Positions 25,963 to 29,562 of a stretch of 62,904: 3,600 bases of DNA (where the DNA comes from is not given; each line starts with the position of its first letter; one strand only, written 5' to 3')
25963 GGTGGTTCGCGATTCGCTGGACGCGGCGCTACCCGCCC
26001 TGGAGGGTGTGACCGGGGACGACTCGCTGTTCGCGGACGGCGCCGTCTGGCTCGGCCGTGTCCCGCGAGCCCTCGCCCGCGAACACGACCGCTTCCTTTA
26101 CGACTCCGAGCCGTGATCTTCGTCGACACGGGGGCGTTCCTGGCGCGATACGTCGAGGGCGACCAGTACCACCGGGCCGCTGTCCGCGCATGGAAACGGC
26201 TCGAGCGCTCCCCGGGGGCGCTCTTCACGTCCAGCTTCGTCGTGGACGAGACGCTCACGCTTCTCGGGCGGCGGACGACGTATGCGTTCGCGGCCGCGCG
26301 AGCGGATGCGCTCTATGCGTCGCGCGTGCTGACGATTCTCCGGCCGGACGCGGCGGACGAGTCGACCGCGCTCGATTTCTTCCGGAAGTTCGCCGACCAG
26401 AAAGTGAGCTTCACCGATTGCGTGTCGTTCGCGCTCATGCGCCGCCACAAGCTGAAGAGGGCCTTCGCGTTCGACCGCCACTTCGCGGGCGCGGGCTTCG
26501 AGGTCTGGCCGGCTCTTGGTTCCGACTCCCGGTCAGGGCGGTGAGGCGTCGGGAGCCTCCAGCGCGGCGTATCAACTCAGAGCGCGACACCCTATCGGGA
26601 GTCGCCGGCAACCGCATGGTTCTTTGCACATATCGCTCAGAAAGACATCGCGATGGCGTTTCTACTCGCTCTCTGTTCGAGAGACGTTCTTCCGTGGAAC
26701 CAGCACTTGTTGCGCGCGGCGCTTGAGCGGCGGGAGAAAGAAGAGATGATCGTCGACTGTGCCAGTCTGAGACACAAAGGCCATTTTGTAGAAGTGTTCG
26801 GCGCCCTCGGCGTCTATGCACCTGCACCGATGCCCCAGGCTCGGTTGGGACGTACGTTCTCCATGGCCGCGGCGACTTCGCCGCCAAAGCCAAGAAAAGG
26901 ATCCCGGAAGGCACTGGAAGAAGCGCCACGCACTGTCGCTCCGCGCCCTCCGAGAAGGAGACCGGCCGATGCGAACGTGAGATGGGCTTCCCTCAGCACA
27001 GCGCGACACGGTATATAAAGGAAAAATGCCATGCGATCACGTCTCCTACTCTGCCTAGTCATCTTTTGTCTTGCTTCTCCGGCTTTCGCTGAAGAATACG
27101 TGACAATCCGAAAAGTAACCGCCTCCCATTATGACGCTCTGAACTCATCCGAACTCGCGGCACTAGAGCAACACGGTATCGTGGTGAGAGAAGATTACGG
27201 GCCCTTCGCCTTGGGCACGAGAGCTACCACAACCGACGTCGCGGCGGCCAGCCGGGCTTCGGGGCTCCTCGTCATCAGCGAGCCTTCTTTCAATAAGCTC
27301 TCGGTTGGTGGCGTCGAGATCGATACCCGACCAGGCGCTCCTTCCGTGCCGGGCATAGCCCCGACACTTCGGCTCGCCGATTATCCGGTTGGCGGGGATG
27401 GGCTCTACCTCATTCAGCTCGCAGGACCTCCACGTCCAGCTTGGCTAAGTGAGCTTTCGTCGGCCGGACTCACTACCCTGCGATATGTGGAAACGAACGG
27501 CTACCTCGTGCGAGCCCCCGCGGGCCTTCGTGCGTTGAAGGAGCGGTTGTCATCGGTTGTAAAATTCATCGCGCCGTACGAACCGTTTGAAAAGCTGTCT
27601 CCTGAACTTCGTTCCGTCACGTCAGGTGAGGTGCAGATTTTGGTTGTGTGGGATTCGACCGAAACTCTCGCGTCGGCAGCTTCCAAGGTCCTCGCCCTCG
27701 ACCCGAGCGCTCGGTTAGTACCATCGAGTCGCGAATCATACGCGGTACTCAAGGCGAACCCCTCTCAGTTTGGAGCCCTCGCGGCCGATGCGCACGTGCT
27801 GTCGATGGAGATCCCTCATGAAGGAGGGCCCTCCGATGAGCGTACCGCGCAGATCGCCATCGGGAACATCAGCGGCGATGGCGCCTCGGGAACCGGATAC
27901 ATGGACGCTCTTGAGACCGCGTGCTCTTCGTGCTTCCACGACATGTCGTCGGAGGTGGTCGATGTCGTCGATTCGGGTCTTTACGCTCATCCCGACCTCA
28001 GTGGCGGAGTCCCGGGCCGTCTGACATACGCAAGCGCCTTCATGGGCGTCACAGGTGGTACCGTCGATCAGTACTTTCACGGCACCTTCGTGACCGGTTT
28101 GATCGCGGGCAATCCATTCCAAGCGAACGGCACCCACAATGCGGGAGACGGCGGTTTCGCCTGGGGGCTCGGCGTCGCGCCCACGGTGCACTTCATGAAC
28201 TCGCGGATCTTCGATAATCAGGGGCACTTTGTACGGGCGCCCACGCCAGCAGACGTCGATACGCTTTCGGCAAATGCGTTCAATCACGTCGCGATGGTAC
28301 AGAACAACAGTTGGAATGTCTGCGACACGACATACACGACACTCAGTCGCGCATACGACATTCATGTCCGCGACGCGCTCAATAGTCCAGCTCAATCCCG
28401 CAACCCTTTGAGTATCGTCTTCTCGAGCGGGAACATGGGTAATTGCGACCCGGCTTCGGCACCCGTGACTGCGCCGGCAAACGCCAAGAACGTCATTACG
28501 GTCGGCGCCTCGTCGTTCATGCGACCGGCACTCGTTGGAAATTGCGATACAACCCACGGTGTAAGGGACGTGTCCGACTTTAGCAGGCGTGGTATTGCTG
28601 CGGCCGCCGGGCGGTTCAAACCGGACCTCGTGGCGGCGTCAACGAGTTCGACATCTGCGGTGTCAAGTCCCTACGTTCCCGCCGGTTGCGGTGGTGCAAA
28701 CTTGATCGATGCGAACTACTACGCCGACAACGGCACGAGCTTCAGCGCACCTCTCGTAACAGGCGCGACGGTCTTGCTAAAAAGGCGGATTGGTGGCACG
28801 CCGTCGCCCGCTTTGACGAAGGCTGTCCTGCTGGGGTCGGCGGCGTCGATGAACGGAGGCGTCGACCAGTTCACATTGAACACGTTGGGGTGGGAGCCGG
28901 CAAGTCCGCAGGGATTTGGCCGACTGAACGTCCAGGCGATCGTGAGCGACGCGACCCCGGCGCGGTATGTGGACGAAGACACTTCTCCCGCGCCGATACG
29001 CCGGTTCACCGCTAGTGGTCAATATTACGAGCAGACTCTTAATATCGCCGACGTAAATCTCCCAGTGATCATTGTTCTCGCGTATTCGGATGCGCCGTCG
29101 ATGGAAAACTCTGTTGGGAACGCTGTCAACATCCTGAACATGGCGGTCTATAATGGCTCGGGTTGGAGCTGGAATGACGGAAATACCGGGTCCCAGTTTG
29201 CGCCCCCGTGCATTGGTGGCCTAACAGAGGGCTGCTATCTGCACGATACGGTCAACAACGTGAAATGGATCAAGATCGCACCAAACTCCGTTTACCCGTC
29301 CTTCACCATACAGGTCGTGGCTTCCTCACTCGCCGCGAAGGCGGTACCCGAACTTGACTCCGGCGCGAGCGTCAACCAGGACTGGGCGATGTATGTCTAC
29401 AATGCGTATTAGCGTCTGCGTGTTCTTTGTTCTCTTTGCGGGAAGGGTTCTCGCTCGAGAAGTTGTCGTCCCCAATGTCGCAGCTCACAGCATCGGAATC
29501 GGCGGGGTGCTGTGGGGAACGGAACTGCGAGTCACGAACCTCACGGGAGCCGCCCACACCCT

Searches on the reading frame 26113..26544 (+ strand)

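Call 70: search_protein_families(library=pfam, proteins=[window:26113-26544:+], max_evalue=0.00001)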
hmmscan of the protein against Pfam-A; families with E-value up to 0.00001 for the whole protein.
window:26113-26544:+ (143 aa): 1 family
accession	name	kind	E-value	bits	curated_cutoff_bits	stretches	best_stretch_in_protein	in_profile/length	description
PF01850.27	PIN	-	2.5e-15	57.6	23.6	1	2-128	1-118/120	PIN domain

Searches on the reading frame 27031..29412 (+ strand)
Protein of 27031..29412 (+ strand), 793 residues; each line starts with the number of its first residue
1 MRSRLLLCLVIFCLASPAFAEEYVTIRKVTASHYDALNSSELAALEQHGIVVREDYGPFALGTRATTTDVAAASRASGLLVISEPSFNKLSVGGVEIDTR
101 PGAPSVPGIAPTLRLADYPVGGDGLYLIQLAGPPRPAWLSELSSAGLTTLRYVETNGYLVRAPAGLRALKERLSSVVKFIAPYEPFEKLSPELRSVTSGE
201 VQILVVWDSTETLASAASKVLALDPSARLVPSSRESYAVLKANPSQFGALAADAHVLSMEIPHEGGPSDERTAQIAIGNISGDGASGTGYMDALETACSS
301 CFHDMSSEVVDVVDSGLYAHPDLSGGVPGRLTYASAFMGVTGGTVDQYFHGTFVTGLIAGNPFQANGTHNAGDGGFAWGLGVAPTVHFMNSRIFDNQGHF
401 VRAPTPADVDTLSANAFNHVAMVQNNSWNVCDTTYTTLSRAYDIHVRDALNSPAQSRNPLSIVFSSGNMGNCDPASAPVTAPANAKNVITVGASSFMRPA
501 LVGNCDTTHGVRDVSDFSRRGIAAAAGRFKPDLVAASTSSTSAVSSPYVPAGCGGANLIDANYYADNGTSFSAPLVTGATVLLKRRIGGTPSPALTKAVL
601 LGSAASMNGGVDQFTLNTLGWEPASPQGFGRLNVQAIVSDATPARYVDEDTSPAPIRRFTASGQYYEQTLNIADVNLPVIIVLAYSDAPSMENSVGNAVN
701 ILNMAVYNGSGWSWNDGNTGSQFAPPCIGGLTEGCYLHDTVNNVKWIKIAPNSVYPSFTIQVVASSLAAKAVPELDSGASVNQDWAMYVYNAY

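Call 59: search_protein_families(library=pfam, proteins=[window:27031-29412:+], max_evalue=0.001)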
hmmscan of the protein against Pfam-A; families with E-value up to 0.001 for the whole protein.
window:27031-29412:+ (793 aa): 1 family
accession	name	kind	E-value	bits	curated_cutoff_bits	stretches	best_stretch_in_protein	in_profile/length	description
PF00082.27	Peptidase_S8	-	2.2e-28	99.9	21.8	1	309-607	5-276/288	Subtilase family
